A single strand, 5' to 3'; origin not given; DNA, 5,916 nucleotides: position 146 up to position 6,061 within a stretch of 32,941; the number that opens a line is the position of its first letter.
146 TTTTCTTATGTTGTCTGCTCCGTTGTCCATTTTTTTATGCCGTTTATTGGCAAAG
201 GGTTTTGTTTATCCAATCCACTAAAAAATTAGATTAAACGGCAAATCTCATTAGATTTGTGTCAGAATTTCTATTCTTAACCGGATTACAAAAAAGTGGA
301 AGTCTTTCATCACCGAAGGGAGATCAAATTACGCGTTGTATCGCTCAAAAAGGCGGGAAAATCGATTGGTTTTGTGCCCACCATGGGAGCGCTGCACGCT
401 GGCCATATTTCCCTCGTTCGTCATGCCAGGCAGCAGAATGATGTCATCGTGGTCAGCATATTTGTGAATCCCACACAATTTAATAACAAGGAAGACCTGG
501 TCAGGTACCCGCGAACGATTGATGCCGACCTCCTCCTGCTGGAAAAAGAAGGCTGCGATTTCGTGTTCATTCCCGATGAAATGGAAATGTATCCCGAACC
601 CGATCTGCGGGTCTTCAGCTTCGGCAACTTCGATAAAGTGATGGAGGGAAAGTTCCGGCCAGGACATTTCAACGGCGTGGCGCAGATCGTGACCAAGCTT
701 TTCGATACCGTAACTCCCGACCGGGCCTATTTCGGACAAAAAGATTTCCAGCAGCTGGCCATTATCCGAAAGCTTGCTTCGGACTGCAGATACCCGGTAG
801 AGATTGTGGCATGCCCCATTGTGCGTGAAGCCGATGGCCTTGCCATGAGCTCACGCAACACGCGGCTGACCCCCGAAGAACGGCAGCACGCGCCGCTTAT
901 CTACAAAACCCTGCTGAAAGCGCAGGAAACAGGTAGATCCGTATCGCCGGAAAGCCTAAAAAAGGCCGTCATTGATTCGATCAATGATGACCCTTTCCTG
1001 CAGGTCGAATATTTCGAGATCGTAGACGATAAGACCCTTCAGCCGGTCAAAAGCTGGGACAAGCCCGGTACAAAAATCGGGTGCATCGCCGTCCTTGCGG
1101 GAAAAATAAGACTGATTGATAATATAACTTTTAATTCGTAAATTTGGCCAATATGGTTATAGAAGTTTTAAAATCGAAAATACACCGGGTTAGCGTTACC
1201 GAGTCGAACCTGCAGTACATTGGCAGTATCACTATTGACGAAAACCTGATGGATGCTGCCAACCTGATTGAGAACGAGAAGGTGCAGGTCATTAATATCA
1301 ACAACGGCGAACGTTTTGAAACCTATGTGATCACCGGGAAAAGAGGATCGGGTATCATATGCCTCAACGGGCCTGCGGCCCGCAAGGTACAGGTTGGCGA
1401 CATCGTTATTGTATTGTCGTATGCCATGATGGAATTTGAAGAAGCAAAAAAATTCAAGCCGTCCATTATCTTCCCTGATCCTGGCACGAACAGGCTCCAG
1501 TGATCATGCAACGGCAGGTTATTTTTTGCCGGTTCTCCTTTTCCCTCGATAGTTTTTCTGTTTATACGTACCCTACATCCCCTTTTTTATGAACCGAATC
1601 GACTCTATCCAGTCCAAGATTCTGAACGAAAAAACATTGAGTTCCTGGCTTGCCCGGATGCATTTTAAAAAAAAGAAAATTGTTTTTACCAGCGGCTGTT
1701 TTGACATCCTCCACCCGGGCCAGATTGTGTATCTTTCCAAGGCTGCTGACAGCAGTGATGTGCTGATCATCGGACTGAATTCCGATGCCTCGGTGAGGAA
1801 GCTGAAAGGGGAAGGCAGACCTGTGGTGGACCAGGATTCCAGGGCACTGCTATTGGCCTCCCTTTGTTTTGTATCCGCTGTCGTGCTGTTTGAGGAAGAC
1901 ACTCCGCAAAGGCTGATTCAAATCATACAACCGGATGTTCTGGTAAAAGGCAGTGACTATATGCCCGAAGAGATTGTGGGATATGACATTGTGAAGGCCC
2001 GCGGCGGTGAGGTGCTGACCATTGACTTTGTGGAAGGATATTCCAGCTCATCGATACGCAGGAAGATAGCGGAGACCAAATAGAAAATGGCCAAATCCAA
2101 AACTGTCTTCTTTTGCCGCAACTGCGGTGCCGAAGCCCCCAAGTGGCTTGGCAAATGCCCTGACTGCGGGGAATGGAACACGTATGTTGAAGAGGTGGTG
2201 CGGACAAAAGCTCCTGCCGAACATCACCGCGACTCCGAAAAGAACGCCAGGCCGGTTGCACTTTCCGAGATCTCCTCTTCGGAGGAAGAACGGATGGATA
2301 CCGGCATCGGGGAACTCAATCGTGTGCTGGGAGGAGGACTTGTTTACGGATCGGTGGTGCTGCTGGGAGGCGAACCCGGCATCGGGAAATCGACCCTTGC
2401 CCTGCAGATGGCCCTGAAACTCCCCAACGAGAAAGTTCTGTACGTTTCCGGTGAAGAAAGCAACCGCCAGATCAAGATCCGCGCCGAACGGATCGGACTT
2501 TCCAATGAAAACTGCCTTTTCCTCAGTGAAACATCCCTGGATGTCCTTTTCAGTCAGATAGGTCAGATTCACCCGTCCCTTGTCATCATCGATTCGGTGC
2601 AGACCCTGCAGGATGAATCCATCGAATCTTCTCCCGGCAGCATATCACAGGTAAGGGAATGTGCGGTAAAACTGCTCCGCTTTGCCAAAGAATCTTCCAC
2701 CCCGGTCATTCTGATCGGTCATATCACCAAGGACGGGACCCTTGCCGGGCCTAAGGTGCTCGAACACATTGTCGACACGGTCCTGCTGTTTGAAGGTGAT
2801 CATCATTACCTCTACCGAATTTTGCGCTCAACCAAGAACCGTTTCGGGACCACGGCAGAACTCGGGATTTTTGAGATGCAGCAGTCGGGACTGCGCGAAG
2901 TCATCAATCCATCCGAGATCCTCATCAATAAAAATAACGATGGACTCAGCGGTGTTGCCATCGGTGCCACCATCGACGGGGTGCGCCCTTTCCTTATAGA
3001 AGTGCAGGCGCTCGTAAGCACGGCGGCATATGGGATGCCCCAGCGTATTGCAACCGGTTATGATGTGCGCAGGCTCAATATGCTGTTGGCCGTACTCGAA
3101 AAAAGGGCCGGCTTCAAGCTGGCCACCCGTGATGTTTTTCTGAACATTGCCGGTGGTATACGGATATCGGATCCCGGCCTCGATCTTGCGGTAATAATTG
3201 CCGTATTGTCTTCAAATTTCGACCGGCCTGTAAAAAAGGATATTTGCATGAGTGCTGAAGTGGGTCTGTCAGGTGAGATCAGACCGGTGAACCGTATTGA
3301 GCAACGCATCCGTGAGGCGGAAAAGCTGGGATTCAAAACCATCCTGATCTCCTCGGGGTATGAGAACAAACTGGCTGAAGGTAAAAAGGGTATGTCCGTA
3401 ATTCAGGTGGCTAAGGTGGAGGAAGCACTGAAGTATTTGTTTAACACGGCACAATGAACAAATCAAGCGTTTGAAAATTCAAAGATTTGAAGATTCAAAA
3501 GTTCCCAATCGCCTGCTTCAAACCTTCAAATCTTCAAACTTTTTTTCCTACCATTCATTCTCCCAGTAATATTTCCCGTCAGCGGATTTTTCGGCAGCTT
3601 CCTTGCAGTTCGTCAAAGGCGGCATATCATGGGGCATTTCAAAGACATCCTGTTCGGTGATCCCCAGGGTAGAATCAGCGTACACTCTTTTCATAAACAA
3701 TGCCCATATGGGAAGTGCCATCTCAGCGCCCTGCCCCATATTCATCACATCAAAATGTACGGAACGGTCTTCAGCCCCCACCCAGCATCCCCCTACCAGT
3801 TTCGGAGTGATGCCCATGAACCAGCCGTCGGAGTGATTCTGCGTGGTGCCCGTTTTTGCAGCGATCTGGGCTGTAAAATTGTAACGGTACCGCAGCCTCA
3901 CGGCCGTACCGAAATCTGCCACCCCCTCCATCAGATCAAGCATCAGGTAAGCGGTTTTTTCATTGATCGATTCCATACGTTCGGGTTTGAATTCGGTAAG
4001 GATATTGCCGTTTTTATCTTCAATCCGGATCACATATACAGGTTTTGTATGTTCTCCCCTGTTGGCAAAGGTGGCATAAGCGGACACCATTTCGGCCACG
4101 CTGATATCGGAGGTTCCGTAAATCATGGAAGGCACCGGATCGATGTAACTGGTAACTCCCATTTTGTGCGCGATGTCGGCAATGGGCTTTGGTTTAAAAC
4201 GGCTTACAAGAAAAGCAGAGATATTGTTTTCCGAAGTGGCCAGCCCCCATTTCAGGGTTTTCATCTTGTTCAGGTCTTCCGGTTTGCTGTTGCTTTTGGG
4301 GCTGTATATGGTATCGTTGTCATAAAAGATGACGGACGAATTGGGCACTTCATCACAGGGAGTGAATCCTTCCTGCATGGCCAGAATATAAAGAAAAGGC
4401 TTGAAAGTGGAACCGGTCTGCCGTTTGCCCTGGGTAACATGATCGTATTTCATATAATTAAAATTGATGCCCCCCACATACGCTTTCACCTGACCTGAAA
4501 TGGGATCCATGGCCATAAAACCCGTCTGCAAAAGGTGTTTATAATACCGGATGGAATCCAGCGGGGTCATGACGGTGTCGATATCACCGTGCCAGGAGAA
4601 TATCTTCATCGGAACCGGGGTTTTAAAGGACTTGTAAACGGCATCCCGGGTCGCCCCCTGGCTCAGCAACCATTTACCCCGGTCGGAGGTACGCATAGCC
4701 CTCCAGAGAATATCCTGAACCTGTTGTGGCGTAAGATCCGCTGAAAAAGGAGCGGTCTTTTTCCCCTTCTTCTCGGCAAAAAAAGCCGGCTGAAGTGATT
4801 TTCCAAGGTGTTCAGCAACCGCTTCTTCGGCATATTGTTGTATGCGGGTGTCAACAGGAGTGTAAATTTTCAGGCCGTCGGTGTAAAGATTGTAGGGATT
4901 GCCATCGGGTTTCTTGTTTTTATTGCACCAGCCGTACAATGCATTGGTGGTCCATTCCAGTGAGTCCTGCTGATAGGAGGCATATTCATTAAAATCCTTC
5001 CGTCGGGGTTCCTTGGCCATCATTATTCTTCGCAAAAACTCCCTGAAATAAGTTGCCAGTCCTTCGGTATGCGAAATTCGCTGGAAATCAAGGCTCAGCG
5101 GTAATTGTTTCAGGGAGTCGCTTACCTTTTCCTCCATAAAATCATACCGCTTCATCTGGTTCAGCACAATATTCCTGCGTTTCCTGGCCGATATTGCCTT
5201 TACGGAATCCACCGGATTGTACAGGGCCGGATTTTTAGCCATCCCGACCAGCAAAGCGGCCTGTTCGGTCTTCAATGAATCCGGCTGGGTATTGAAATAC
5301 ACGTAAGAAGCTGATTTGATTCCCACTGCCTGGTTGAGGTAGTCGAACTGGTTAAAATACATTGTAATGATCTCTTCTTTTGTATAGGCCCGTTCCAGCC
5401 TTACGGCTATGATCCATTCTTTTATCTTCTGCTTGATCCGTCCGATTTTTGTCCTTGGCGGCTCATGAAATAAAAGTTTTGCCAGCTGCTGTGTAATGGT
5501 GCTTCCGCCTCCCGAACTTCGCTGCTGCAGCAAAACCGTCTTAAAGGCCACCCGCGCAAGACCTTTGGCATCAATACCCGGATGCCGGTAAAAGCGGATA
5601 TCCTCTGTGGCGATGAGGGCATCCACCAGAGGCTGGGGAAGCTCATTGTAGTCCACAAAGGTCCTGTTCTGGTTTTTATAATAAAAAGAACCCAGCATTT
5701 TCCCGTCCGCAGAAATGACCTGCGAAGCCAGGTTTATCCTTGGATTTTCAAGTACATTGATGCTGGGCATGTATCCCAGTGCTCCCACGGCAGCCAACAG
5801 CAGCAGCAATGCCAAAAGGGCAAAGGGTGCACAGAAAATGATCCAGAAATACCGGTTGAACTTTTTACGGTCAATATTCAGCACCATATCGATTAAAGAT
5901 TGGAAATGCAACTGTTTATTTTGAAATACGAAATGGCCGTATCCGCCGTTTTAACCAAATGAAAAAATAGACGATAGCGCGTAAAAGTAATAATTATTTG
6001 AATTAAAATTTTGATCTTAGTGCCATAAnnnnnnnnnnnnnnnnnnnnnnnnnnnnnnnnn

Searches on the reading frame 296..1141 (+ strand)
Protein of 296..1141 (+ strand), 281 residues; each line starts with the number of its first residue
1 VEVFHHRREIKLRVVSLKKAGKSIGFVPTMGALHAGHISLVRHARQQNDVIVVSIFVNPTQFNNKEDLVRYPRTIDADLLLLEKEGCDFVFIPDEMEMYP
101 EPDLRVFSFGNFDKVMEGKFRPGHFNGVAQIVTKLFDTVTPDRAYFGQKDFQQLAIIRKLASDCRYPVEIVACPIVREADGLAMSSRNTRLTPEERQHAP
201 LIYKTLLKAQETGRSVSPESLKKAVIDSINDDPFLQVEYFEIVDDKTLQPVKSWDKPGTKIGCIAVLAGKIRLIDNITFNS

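Call 8: search_protein_families(library=pfam, proteins=[window:296-1141:+], max_evalue=0.001)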
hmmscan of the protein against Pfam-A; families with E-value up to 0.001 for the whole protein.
window:296-1141:+ (281 aa): 1 family
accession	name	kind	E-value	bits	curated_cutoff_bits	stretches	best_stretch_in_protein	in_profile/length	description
PF02569.21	Pantoate_ligase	-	1.4e-104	349.4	20.7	1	3-277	2-267/268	Pantoate-beta-alanine ligase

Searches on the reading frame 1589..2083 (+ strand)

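Call 8: search_protein_families(library=pfam, proteins=[window:1589-2083:+], max_evalue=0.001)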
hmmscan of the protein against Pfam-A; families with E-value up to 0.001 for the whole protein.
window:1589-2083:+ (164 aa): 1 family
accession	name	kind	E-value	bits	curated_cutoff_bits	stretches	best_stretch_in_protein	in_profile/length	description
PF01467.32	CTP_transf_like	-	1.3e-13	51.8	21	1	34-158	2-132/133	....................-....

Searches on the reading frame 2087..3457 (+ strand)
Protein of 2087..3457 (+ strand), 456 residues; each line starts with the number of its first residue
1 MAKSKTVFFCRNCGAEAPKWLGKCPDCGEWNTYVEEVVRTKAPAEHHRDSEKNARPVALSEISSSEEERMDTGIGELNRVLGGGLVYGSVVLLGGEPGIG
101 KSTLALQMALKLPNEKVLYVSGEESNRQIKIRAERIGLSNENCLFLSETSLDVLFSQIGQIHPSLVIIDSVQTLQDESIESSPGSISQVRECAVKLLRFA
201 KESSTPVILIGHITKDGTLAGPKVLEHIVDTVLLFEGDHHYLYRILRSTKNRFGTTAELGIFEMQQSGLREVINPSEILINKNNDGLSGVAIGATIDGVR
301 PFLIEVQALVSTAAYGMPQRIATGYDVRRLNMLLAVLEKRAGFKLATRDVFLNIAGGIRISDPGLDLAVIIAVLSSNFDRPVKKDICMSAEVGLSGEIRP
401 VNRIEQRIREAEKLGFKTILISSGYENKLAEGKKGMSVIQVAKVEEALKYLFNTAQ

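Call 8: search_protein_families(library=pfam, proteins=[window:2087-3457:+], max_evalue=0.001)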
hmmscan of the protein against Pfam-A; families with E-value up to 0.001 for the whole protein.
window:2087-3457:+ (456 aa): 12 families
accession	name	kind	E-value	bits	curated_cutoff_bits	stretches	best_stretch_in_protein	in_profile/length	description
PF06745.19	ATPase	-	1.6e-16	60.9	26.6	1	71-139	2-73/231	KaiC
PF13481.12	AAA_25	-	2.7e-14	53.7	27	1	61-217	6-194/195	AAA domain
PF18073.7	Zn_ribbon_LapB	-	2.8e-11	43.3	25.7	1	10-34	3-27/28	Rubredoxin metal binding domain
PF13541.12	ChlI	-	1.5e-09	38.2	27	1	339-422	35-118/121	Subunit ChlI of Mg-chelatase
PF03796.21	DnaB_C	-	5.1e-09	36.3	27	1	70-132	2-66/255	DnaB-like helicase C terminal domain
PF05362.19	Lon_C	-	3e-08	33.9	21.1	1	361-452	108-203/205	Lon protease (S16) C-terminal proteolytic domain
PF13401.12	AAA_22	-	1.8e-07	32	27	1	89-212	6-123/130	AAA domain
PF00004.35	AAA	-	0.00013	22.8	21.2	1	91-211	1-106/131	ATPase family associated with various cellular activities (AAA)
PF13479.12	AAA_24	-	0.00025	21.4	27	0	90-176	4-78/195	AAA domain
PF13191.12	AAA_16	-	0.00026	22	32.6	1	83-131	22-64/167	AAA ATPase domain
PF20720.3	nSTAND3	-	0.00033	20.8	27.2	1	90-120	19-51/155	Novel STAND NTPase 3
PF13173.12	AAA_14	-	0.00084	19.8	27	0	90-175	4-75/129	AAA domain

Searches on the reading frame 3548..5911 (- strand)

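Call 7: search_protein_families(library=pfam, proteins=[window:3548-5911:-], max_evalue=0.001)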
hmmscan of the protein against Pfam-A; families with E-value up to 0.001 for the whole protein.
window:3548-5911:- (787 aa): 2 families
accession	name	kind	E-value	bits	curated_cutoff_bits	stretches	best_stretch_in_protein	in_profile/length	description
PF00912.28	Transgly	-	2.3e-54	184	27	1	70-254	2-178/178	Transglycosylase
PF00905.27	Transpeptidase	-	1.6e-21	77.3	22.1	1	464-704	2-267/299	Penicillin binding protein transpeptidase domain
